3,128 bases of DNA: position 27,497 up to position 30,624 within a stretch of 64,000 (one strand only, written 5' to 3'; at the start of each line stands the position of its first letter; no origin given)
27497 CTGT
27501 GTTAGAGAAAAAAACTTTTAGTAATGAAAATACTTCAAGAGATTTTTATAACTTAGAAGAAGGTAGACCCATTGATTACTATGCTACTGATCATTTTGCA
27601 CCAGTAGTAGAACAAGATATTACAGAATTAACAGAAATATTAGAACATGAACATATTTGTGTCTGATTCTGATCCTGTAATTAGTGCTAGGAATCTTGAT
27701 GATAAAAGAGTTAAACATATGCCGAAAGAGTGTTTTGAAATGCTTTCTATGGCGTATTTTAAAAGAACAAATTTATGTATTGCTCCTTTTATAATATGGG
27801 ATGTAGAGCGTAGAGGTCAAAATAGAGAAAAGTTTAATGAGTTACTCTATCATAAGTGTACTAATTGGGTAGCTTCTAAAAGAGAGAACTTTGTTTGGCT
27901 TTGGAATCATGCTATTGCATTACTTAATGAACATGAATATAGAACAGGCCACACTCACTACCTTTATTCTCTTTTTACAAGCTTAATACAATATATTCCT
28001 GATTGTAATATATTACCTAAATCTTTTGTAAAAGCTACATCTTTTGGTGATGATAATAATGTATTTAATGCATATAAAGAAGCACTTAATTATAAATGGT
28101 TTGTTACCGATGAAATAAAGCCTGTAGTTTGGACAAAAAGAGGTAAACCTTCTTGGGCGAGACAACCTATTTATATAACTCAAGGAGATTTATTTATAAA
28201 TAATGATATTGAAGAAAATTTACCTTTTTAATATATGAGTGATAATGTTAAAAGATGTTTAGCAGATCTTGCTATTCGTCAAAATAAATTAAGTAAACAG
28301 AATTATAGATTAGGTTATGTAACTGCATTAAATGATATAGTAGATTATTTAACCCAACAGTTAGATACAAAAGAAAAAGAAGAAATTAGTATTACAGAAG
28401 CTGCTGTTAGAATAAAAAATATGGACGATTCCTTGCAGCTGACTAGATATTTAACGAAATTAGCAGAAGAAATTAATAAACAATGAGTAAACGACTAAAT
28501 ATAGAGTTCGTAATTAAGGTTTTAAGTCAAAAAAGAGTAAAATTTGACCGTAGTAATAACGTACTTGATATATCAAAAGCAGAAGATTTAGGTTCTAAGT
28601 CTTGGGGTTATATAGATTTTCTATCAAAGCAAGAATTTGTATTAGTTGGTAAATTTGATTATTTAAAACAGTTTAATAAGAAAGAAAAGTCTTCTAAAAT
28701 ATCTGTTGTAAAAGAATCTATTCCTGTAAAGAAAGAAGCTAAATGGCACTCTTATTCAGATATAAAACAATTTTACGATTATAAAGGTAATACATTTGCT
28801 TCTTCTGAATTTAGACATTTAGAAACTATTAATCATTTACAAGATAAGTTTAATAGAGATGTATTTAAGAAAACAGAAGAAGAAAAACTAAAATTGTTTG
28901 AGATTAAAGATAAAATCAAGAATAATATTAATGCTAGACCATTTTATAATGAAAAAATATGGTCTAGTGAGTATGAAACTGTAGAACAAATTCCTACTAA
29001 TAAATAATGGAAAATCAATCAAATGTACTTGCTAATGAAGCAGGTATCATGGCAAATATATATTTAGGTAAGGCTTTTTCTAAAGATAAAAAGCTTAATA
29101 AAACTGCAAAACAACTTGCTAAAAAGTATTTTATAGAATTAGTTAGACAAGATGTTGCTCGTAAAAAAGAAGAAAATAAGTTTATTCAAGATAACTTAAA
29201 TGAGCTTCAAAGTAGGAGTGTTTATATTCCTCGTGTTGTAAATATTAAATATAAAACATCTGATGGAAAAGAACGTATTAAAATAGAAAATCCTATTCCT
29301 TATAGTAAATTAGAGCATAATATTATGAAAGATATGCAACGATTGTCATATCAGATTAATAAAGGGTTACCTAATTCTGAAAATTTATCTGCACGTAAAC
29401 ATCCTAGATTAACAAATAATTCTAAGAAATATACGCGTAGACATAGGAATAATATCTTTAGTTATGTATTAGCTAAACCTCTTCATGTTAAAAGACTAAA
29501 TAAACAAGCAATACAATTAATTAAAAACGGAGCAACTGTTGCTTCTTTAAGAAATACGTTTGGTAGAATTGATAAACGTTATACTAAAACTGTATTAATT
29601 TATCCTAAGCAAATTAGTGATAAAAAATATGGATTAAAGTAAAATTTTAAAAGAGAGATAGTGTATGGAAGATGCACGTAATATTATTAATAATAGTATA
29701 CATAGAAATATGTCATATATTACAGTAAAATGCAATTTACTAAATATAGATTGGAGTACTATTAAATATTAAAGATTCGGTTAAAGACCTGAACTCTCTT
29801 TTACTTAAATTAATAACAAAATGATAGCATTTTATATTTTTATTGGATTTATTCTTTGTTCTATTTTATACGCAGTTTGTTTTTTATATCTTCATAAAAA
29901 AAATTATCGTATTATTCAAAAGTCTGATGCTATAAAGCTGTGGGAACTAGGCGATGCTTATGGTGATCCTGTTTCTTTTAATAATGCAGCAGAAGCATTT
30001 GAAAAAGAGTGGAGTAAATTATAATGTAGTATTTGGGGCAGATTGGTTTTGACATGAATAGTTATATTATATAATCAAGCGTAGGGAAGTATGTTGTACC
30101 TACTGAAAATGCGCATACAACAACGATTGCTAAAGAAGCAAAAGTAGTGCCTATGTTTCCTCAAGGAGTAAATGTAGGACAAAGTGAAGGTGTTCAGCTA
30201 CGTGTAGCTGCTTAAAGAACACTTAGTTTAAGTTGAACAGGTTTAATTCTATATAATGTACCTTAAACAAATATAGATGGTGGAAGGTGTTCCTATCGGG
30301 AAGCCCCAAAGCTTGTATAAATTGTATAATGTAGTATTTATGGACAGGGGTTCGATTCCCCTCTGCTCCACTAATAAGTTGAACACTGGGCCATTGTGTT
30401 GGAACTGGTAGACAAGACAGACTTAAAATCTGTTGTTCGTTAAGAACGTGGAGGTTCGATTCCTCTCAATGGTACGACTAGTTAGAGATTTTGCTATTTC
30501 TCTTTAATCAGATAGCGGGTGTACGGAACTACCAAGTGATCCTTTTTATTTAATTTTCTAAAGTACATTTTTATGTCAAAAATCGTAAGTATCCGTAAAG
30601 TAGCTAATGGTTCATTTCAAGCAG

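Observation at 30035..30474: Phage-encoded tmRNA (ssrA) followed immediately by a tRNA-Leu(UAA)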

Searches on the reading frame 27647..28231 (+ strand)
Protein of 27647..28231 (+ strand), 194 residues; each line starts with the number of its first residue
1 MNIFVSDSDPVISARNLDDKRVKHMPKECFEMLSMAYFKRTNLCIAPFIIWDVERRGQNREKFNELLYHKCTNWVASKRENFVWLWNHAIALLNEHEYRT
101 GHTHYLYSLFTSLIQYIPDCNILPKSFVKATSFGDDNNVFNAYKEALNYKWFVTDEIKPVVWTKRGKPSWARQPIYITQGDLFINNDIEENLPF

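Call 7: search_protein_families(library=phrogs, proteins=[window:27647-28231:+], max_evalue=0.00001)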
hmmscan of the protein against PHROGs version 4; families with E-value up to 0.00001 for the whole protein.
window:27647-28231:+ (194 aa): 1 family
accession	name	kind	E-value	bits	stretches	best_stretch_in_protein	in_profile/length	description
phrog_624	-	DNA, RNA and nucleotide metabolism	4.7e-29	103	1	1-178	1-164/309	DNA binding protein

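Call 74: search_protein_families(library=pfam, proteins=[window:27647-28231:+], max_evalue=0.01)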
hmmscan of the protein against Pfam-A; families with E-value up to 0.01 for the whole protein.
window:27647-28231:+ (194 aa): 0 families

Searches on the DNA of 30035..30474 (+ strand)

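Call 6: search_dna_similar(query=window:30035-30474:+, collection=phages, mode=distant, max_rows=40)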
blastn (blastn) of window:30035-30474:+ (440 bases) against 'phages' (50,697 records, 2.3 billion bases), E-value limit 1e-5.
Records with a match: 18; places in all: 18; records where one place covers at least 80% of the query: 0.
Best place of each record, by identity: 80-90% 17; 60-80% 1.
By first word of the organism name: Bacillus 6; Synechococcus 5; uncultured 5; crAssphage 1; Microcystis 1.
By host as written in the record: - 8; Parasynechococcus marenigrum WH 8102 3; Bacillus cereus 2; Bacillus cereus ATCC 14579 2; Bacillus thuringiensis BtSerwer7 1; Bacillus thuringiensis strain ATCC10792 1; Microcystis elabens 1.
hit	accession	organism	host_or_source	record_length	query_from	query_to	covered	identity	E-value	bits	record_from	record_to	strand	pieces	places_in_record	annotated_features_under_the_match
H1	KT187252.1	Bacillus phage PBC6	Bacillus cereus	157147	362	429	15%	82.6%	4e-8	64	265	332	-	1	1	tRNA-Leu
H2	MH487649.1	Bacillus phage BC01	Bacillus cereus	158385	362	429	15%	82.6%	4e-8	64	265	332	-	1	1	tRNA-Leu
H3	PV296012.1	Bacillus phage 0524phi7-1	Bacillus thuringiensis BtSerwer7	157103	362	429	15%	82.6%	4e-8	64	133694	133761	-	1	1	tRNA-Leu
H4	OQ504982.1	Synechococcus phage S-8S53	Parasynechococcus marenigrum WH 8102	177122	361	429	16%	81.2%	1e-8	67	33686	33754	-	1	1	tRNA-Leu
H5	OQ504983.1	Synechococcus phage S-8S55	Parasynechococcus marenigrum WH 8102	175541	361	429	16%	81.2%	1e-8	67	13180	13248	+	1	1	tRNA-Leu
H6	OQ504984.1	Synechococcus phage S-8S56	Parasynechococcus marenigrum WH 8102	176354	361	429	16%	81.2%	1e-8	67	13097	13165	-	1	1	tRNA-Leu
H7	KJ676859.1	Bacillus phage JBP901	Bacillus cereus ATCC 14579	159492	363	429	15%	82.4%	1e-7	64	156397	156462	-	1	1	tRNA-Leu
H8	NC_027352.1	Bacillus phage JBP901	Bacillus cereus ATCC 14579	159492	363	429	15%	82.4%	1e-7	64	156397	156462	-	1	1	tRNA-Leu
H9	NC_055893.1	uncultured phage cr4_1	human feces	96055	363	429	15%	82.1%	3e-9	68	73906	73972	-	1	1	tRNA-Leu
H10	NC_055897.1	uncultured phage cr114_1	human feces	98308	363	429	15%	82.1%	4e-8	64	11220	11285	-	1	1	tRNA-Leu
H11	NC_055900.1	uncultured phage cr125_1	human feces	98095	363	429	15%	82.1%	4e-8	64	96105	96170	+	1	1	tRNA-Leu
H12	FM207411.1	Synechococcus phage S-RSM4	-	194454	362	429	15%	80.9%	4e-8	65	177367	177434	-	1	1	tRNA-Leu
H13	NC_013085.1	Synechococcus phage S-RSM4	-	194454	362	429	15%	80.9%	4e-8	65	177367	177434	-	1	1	tRNA-Leu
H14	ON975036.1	Bacillus phage Thurquoise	Bacillus thuringiensis strain ATCC10792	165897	362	429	15%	79.4%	6e-6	57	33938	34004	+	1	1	tRNA-Leu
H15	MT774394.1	uncultured phage cr271_1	pig feces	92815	363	429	15%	80.6%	2e-6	60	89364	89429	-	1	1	tRNA-Leu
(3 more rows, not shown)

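Call 80: search_dna_similar(query=window:30322-30373:+, collection=phages, mode=distant, max_evalue=1, max_rows=40)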
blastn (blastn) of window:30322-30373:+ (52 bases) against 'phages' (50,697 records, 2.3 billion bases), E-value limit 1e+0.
Records with a match: 310; places in all: 319; records where one place covers at least 80% of the query: 3.
Best place of each record, by identity: 95-99% 3; 90-95% 283; 80-90% 22; 60-80% 2.
By first word of the organism name: Mycobacterium 214; Streptomyces 23; Gordonia 21; Synechococcus 12; Bacteriophage 9; Caulobacter 7; Pseudomonas 5; Enterococcus 4; uncultured 3; Tsukamurella 2; and 8 more.
By host as written in the record: Mycobacterium smegmatis mc2 155 158; Mycobacterium smegmatis mc#155 24; - 19; Gordonia terrae 3612 19; Synechococcus sp. 8; Mycobacterium sp. 6; Streptomyces viridochromogenes DSM40736 5; Caulobacter vibrioides CB15 5; and 38 more.
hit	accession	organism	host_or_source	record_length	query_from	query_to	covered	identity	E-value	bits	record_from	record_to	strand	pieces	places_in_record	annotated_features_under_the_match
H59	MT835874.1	Bacteriophage sp.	human fecal samples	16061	2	49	92%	83.3%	2e-4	48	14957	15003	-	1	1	record has no annotation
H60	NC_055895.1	uncultured phage cr7_1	human feces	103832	2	51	96%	78.0%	3e-2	42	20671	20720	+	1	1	transfer-messenger RNA, SsrA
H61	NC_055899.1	uncultured phage cr124_1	human feces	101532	2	50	94%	77.6%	9e-2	40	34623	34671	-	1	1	transfer-messenger RNA, SsrA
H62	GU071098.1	Synechococcus phage S-SSM7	Synechococcus sp. WH8109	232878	17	51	67%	91.4%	5e-5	51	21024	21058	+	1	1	hypothetical protein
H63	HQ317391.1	Cyanophage S-SSM6a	Synechococcus sp. WH8109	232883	17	51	67%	91.4%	5e-5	51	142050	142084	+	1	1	none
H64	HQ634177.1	Synechococcus phage S-CAM1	Synechococcus sp. WH7803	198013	17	51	67%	91.4%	5e-5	51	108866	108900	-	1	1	none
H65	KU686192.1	Synechococcus phage S-CAM1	Synechococcus sp.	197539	17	51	67%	91.4%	5e-5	51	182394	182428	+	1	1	hypothetical protein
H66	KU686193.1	Synechococcus phage S-CAM1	Synechococcus sp.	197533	17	51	67%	91.4%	5e-5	51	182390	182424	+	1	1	hypothetical protein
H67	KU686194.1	Synechococcus phage S-CAM1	Synechococcus sp.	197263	17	51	67%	91.4%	5e-5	51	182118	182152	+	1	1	hypothetical protein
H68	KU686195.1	Synechococcus phage S-CAM1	Synechococcus sp.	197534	17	51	67%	91.4%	5e-5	51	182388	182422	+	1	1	hypothetical protein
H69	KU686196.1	Synechococcus phage S-CAM1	Synechococcus sp.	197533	17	51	67%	91.4%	5e-5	51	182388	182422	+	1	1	hypothetical protein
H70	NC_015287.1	Synechococcus phage S-SSM7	Synechococcus sp. WH8109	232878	17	51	67%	91.4%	5e-5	51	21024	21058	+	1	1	hypothetical protein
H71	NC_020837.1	Synechococcus phage S-CAM1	Synechococcus sp. WH7803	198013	17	51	67%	91.4%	5e-5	51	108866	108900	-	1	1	none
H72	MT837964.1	Bacteriophage sp.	human fecal samples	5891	16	52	71%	86.5%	2e-3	46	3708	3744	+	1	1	record has no annotation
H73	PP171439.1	Streptomyces phage Byblos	soil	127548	21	52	62%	93.8%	5e-5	50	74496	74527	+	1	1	record has no annotation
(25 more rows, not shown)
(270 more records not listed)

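Call 81: get_annotated_region(hit=H60, flank=4000)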
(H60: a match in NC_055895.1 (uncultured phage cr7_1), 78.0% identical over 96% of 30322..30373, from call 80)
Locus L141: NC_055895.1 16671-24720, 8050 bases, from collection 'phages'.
description: CrAssphage cr7_1, complete genome.
organism: uncultured phage cr7_1 (NCBI taxid 2772086)
taxonomy: Viruses; Duplodnaviria; Heunggongvirae; Uroviricota; Caudoviricetes; Crassvirales; Suoliviridae; Oafivirinae; Burzaovirus; Burzaovirus coli
host: -; source: human feces; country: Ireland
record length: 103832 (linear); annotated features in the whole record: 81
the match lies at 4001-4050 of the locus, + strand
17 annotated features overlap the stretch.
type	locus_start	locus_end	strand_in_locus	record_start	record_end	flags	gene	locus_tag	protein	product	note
CDS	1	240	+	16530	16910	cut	-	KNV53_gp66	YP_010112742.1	hypothetical protein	gp_75718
CDS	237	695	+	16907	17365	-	-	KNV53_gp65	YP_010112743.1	hypothetical protein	gp_75719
CDS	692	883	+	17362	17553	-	-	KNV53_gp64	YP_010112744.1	hypothetical protein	gp_75720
CDS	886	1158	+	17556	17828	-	-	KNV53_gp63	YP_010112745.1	hypothetical protein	gp_75721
tRNA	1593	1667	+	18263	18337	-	-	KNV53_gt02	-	tRNA-Met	-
CDS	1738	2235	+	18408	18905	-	-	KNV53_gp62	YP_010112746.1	hypothetical protein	gp_75723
CDS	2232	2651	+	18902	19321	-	-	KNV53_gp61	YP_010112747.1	hypothetical protein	gp_75724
CDS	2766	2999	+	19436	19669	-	-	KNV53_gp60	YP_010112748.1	hypothetical protein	gp_75725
CDS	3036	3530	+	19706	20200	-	-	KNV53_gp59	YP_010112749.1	hypothetical protein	gp_75726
tmRNA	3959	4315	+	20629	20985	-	-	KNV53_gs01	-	transfer-messenger RNA, SsrA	-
tRNA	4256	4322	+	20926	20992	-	-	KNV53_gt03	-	tRNA-Cys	-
CDS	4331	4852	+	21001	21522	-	-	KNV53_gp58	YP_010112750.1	hypothetical protein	gp_75729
CDS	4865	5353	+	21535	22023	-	-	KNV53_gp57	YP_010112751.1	hypothetical protein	gp_75730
CDS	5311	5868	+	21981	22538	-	-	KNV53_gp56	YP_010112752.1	RNA polymerase sigma-W factor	gp_75731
CDS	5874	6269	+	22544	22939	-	-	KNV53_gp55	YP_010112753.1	hypothetical protein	gp_75732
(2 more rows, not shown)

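Call 82: get_annotated_region(hit=H61, flank=4000)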
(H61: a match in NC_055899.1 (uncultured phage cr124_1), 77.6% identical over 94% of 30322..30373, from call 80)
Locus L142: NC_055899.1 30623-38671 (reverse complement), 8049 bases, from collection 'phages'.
description: CrAssphage cr124_1, complete genome.
organism: uncultured phage cr124_1 (NCBI taxid 2772090)
taxonomy: Viruses; Duplodnaviria; Heunggongvirae; Uroviricota; Caudoviricetes; Crassvirales; Suoliviridae; Oafivirinae; Burzaovirus; Burzaovirus faecalis
host: -; source: human feces; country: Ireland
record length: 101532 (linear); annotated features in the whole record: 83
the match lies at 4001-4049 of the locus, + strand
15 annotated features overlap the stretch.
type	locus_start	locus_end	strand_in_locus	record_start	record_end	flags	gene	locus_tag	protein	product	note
CDS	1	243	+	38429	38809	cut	-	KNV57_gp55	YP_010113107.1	hypothetical protein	gp_77228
CDS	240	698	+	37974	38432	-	-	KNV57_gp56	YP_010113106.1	hypothetical protein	gp_77227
CDS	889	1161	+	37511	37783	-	-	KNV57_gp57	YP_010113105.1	hypothetical protein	gp_77226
tRNA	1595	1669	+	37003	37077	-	-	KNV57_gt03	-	tRNA-Met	-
CDS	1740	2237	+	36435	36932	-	-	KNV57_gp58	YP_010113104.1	hypothetical protein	gp_77224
CDS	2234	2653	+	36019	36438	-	-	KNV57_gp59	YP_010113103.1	hypothetical protein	gp_77223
CDS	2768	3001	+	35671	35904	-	-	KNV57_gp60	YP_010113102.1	hypothetical protein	gp_77222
CDS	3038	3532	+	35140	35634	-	-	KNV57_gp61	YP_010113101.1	hypothetical protein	gp_77221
tmRNA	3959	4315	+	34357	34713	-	-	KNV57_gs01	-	transfer-messenger RNA, SsrA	-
CDS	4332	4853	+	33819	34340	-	-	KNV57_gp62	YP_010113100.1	hypothetical protein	gp_77219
CDS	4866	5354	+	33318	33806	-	-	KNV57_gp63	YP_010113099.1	hypothetical protein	gp_77218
CDS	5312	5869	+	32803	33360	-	-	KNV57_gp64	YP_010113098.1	RNA polymerase sigma-W factor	gp_77217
CDS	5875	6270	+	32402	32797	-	-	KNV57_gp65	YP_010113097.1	hypothetical protein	gp_77216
CDS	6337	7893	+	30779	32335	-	-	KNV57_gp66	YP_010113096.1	hypothetical protein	gp_77215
CDS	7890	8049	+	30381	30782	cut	-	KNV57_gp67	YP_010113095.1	hypothetical protein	gp_77214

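Call 83: get_annotated_region(hit=H59, flank=2000)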
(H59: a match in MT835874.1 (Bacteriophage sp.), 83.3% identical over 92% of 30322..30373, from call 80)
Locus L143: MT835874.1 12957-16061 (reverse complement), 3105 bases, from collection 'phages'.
description: UNVERIFIED: Bacteriophage sp. clone scaffold_871 genomic sequence.
organism: Bacteriophage sp. (NCBI taxid 38018)
taxonomy: Viruses
host: -; source: human fecal samples; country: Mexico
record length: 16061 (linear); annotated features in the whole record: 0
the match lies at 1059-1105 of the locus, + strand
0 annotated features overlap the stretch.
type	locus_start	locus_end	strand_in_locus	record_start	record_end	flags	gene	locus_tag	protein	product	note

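Call 85: search_rna_families(sources=[L141, L142, L143], threshold=gathering, show_alignments=1)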
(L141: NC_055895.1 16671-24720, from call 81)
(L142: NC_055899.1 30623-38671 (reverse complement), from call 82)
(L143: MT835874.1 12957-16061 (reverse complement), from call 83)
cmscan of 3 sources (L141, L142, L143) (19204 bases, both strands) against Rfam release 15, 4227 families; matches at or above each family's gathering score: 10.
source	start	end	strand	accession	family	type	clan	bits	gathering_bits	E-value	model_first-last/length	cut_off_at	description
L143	808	1108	+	RF00023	tmRNA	Gene;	CL00001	94.2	47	6.1e-36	1-374/374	no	transfer-messenger RNA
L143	1537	1610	+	RF00005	tRNA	Gene; tRNA;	CL00001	71.3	29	4e-14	1-71/71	no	tRNA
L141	3989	4224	+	RF04321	tmRNA_permuted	Gene;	-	66.4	47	4.2e-11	1-213/213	no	permuted transfer-messenger RNA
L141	1593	1666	+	RF00005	tRNA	Gene; tRNA;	CL00001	65.7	29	1.5e-12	1-71/71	no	tRNA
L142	1595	1668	+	RF00005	tRNA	Gene; tRNA;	CL00001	65.7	29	1.5e-12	1-71/71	no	tRNA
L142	3989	4224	+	RF04321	tmRNA_permuted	Gene;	-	63.3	47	2.1e-10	1-213/213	no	permuted transfer-messenger RNA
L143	1128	1199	+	RF00005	tRNA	Gene; tRNA;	CL00001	59.2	29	8.9e-11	1-71/71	no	tRNA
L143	1274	1347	+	RF00005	tRNA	Gene; tRNA;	CL00001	57.1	29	3.3e-10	1-71/71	no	tRNA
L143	726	920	+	RF04321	tmRNA_permuted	Gene;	-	47.5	47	8.7e-07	1-213/213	no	permuted transfer-messenger RNA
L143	710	781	+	RF00005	tRNA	Gene; tRNA;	CL00001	44.2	29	1.2e-06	1-71/71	no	tRNA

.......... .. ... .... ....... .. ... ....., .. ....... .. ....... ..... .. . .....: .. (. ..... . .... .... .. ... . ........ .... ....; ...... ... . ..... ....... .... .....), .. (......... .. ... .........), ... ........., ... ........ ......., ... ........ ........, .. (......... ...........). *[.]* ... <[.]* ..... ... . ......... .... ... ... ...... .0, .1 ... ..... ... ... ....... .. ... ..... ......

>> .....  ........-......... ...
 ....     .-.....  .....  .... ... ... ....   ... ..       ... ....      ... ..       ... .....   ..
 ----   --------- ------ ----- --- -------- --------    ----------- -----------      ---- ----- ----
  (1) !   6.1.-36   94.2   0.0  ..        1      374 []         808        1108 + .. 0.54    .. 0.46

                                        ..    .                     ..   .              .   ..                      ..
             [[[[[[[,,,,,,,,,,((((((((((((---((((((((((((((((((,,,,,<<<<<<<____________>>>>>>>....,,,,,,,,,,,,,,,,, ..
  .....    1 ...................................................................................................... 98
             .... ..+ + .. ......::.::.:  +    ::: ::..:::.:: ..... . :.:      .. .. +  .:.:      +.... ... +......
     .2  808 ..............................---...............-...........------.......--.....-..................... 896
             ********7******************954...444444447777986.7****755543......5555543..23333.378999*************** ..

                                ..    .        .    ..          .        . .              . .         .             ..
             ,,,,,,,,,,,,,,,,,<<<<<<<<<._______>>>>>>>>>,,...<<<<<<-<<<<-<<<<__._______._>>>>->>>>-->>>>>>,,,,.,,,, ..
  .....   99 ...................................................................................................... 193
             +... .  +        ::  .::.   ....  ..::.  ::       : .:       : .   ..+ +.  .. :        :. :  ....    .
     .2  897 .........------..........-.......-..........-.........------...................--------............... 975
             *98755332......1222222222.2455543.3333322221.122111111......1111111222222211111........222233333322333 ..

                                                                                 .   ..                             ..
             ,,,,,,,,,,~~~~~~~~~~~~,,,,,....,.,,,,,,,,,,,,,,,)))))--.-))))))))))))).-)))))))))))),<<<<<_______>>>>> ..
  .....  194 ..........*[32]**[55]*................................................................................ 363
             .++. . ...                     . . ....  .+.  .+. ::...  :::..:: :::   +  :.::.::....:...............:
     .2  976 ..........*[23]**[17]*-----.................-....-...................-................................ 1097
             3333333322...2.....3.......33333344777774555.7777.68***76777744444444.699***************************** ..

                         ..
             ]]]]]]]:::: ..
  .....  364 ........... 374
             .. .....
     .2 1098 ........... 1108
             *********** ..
